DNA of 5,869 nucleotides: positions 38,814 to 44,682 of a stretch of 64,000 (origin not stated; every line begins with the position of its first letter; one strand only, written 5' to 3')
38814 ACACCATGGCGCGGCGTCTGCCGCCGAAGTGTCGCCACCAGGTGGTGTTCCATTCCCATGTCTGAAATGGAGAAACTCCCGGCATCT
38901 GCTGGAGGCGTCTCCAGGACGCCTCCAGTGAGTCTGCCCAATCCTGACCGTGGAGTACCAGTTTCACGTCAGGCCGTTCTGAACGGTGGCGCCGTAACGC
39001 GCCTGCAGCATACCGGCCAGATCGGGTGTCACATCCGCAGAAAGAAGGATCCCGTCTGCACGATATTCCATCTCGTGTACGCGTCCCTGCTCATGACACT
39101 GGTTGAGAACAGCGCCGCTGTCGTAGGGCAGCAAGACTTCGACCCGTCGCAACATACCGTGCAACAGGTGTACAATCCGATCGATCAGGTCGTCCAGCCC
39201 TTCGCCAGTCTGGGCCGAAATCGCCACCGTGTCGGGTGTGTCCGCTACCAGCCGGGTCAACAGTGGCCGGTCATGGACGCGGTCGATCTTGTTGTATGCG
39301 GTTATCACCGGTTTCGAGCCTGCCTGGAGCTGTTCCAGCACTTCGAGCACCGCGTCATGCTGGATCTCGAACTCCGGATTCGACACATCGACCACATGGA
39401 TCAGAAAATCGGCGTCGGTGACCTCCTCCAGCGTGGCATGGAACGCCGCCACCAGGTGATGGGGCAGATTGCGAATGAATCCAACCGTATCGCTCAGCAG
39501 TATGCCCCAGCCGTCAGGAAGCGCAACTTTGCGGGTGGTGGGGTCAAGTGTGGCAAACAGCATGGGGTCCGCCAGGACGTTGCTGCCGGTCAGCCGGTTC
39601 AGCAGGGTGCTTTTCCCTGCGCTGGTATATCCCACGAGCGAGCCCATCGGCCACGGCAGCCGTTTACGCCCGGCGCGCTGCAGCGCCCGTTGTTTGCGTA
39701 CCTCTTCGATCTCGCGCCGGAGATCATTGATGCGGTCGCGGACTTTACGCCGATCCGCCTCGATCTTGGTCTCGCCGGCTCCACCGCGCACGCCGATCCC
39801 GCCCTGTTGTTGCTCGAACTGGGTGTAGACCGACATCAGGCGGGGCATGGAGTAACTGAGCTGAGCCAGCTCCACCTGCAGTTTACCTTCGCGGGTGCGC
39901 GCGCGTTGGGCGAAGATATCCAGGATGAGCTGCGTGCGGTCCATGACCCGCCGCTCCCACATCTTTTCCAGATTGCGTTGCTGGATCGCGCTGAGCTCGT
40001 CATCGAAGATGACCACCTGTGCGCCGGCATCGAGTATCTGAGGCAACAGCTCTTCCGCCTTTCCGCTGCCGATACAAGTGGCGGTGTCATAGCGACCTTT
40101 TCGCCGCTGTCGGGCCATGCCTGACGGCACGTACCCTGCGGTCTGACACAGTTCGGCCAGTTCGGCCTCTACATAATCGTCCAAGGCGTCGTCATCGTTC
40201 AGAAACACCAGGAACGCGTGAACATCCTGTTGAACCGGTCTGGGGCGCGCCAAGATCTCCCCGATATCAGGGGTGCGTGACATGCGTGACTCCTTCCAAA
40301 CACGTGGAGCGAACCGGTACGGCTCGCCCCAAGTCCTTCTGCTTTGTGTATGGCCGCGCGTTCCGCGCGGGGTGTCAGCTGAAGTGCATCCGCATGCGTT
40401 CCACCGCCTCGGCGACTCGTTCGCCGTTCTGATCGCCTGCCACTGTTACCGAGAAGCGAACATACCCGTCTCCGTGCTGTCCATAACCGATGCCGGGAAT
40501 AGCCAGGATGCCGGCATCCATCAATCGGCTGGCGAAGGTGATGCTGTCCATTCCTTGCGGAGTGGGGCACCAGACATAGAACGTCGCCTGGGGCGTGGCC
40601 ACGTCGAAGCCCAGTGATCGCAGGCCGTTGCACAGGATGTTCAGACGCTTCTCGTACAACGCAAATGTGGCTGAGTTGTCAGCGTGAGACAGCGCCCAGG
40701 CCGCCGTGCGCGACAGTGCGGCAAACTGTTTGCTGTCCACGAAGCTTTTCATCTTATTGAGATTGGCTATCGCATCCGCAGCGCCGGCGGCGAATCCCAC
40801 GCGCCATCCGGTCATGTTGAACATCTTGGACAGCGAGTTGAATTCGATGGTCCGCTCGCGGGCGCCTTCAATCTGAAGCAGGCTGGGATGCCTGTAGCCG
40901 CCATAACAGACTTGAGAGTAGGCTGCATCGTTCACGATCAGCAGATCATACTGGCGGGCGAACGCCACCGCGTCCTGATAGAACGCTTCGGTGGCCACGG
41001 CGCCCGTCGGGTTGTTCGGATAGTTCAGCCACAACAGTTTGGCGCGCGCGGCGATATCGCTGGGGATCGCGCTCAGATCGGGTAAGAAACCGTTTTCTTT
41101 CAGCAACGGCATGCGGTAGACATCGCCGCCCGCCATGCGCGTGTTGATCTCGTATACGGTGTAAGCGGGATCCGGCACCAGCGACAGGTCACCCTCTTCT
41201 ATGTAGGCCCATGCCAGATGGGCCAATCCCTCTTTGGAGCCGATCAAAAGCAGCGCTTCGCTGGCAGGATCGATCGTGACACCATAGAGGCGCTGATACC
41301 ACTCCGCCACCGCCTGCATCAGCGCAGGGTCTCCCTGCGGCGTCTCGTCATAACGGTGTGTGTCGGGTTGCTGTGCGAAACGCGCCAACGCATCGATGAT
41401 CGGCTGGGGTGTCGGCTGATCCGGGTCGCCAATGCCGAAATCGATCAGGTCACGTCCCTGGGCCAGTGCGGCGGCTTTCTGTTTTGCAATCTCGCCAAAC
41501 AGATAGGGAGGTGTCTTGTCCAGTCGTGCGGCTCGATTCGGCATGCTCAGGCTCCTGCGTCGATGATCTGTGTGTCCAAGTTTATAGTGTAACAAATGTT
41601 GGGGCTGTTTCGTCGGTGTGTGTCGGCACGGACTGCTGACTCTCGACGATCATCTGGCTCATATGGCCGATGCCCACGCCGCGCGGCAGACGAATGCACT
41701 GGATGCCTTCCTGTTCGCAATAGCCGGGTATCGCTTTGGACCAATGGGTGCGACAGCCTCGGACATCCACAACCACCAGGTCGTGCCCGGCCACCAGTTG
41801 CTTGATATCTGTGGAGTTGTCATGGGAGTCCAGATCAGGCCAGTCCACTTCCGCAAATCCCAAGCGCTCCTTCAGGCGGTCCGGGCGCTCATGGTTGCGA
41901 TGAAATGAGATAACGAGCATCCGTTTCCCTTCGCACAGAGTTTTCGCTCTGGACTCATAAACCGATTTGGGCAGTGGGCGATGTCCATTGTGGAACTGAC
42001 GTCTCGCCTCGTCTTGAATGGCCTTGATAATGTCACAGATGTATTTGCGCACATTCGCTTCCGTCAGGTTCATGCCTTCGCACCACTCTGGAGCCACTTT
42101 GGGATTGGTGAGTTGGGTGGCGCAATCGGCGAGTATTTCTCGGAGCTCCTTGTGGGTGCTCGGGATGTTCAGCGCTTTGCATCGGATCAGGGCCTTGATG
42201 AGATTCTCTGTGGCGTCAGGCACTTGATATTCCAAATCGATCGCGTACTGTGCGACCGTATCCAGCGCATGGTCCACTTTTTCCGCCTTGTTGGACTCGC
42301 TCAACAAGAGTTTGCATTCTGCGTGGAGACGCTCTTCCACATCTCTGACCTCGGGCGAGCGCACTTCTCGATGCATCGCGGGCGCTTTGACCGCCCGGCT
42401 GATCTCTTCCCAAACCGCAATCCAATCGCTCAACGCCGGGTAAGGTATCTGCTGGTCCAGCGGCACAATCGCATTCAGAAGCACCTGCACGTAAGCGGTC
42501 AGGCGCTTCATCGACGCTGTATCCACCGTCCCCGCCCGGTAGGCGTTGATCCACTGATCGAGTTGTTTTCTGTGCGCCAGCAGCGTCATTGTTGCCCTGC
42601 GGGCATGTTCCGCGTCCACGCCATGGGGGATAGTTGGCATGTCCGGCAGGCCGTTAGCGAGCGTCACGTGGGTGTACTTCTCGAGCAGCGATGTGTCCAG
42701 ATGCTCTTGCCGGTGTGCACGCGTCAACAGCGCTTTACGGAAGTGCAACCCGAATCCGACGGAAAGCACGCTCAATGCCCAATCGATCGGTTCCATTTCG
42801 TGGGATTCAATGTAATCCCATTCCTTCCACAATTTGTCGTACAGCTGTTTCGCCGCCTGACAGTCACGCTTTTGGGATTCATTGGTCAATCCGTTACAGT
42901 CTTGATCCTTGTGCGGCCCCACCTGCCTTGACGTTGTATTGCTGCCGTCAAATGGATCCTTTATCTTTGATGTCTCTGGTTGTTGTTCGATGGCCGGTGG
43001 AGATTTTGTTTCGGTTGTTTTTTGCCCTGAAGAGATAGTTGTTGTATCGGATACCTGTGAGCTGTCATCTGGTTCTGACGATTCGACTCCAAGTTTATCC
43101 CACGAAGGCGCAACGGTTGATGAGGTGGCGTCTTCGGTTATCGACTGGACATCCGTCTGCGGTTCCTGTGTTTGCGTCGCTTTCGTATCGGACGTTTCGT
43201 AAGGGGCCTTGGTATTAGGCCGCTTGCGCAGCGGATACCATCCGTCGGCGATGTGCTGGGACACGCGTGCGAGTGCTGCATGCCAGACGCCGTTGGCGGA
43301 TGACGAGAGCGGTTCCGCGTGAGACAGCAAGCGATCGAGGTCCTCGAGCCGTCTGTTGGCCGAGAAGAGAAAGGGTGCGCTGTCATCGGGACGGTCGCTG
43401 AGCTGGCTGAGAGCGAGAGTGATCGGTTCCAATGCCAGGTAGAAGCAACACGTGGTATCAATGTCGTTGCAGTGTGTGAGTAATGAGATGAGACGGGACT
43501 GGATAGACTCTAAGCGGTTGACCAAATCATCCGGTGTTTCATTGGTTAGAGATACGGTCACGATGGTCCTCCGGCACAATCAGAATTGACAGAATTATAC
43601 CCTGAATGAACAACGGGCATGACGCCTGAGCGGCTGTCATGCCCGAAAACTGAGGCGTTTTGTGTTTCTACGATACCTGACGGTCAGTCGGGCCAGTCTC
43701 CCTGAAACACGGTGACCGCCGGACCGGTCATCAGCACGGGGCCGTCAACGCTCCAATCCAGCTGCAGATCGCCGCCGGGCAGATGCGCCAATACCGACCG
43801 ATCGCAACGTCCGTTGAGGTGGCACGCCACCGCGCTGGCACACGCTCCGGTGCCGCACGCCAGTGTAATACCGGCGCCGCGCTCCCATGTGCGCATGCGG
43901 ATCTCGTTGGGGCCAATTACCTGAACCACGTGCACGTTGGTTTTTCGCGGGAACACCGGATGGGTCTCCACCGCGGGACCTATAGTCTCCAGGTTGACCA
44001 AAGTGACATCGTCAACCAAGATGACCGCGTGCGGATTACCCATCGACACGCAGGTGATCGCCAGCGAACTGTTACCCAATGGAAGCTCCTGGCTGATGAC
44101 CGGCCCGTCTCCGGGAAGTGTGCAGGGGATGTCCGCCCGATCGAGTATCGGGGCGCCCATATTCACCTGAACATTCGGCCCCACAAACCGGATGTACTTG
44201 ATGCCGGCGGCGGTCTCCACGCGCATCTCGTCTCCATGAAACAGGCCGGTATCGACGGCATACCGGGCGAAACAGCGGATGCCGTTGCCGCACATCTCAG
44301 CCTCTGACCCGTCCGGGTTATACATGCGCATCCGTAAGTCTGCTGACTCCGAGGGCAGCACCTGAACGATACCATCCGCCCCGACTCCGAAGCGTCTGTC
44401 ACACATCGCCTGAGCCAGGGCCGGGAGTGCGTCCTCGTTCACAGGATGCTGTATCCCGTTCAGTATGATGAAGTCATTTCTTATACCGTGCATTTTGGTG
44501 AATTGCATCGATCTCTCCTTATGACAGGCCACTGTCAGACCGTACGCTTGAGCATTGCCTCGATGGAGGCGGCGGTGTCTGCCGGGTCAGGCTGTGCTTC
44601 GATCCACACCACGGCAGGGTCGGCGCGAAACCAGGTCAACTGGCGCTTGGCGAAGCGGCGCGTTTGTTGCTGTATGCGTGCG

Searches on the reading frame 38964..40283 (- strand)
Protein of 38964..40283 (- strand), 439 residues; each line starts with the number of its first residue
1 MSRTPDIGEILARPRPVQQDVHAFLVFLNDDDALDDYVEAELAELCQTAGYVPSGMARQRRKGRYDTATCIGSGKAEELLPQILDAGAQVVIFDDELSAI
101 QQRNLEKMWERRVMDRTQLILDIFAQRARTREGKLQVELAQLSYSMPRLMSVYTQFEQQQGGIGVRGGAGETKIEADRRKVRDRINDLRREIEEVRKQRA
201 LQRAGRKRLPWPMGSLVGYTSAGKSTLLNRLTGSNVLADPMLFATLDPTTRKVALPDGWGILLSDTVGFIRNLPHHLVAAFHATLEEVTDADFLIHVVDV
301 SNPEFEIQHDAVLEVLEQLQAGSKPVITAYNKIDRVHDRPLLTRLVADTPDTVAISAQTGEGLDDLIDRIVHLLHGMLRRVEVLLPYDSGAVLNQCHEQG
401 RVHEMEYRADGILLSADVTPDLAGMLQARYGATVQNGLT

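Call 11: search_protein_families(library=pfam, proteins=[window:38964-40283:-])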
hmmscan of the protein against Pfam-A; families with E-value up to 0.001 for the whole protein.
window:38964-40283:- (439 aa): 9 families
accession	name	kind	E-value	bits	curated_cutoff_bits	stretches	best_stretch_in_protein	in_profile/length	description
PF16360.10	GTP-bdg_M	-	1.9e-29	102.4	29.5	1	127-206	1-79/79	GTP-binding GTPase Middle Region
PF13167.11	GTP-bdg_N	-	7.6e-27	94.2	25.4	1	40-125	5-89/89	GTP-binding GTPase N-terminal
PF01926.29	MMR_HSR1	-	6.4e-19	68.6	21.9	1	216-332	4-113/113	50S ribosome-binding GTPase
PF19275.4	HflX_C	-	1.7e-10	41.3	26.4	1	346-432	6-93/102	HflX C-terminal domain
PF16897.10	MMR_HSR1_Xtn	-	1.6e-06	28.5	35.2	1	305-373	38-103/106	C-terminal region of MMR_HSR1 domain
PF00350.29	Dynamin_N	-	6.2e-05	23.5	27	1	216-245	3-32/168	Dynamin family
PF00009.33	GTP_EFTU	-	0.00011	22.3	26.5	0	289-373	91-185/188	Elongation factor Tu GTP binding domain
PF02421.24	FeoB_N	-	0.00042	20.3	27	0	216-368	5-154/156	Ferrous iron transport protein B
PF03193.22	RsgA_GTPase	-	0.00064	20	30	0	207-245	102-140/174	RsgA GTPase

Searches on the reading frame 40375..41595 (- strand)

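Call 11: search_protein_families(library=pfam, proteins=[window:40375-41595:-])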
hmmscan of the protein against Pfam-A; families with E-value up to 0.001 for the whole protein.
window:40375-41595:- (406 aa): 1 family
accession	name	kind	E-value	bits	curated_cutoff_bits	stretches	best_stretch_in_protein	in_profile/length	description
PF00155.27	Aminotran_1_2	-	6.5e-55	187.2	19.7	1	49-396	2-359/361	Aminotransferase class I and II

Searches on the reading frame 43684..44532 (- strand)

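Call 11: search_protein_families(library=pfam, proteins=[window:43684-44532:-])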
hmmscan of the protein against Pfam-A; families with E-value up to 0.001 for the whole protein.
window:43684-44532:- (282 aa): 1 family
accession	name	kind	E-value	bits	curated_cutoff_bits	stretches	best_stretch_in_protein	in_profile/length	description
PF01678.24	DAP_epimerase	-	2.9e-66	221.5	34.7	2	161-275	2-121/121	Diaminopimelate epimerase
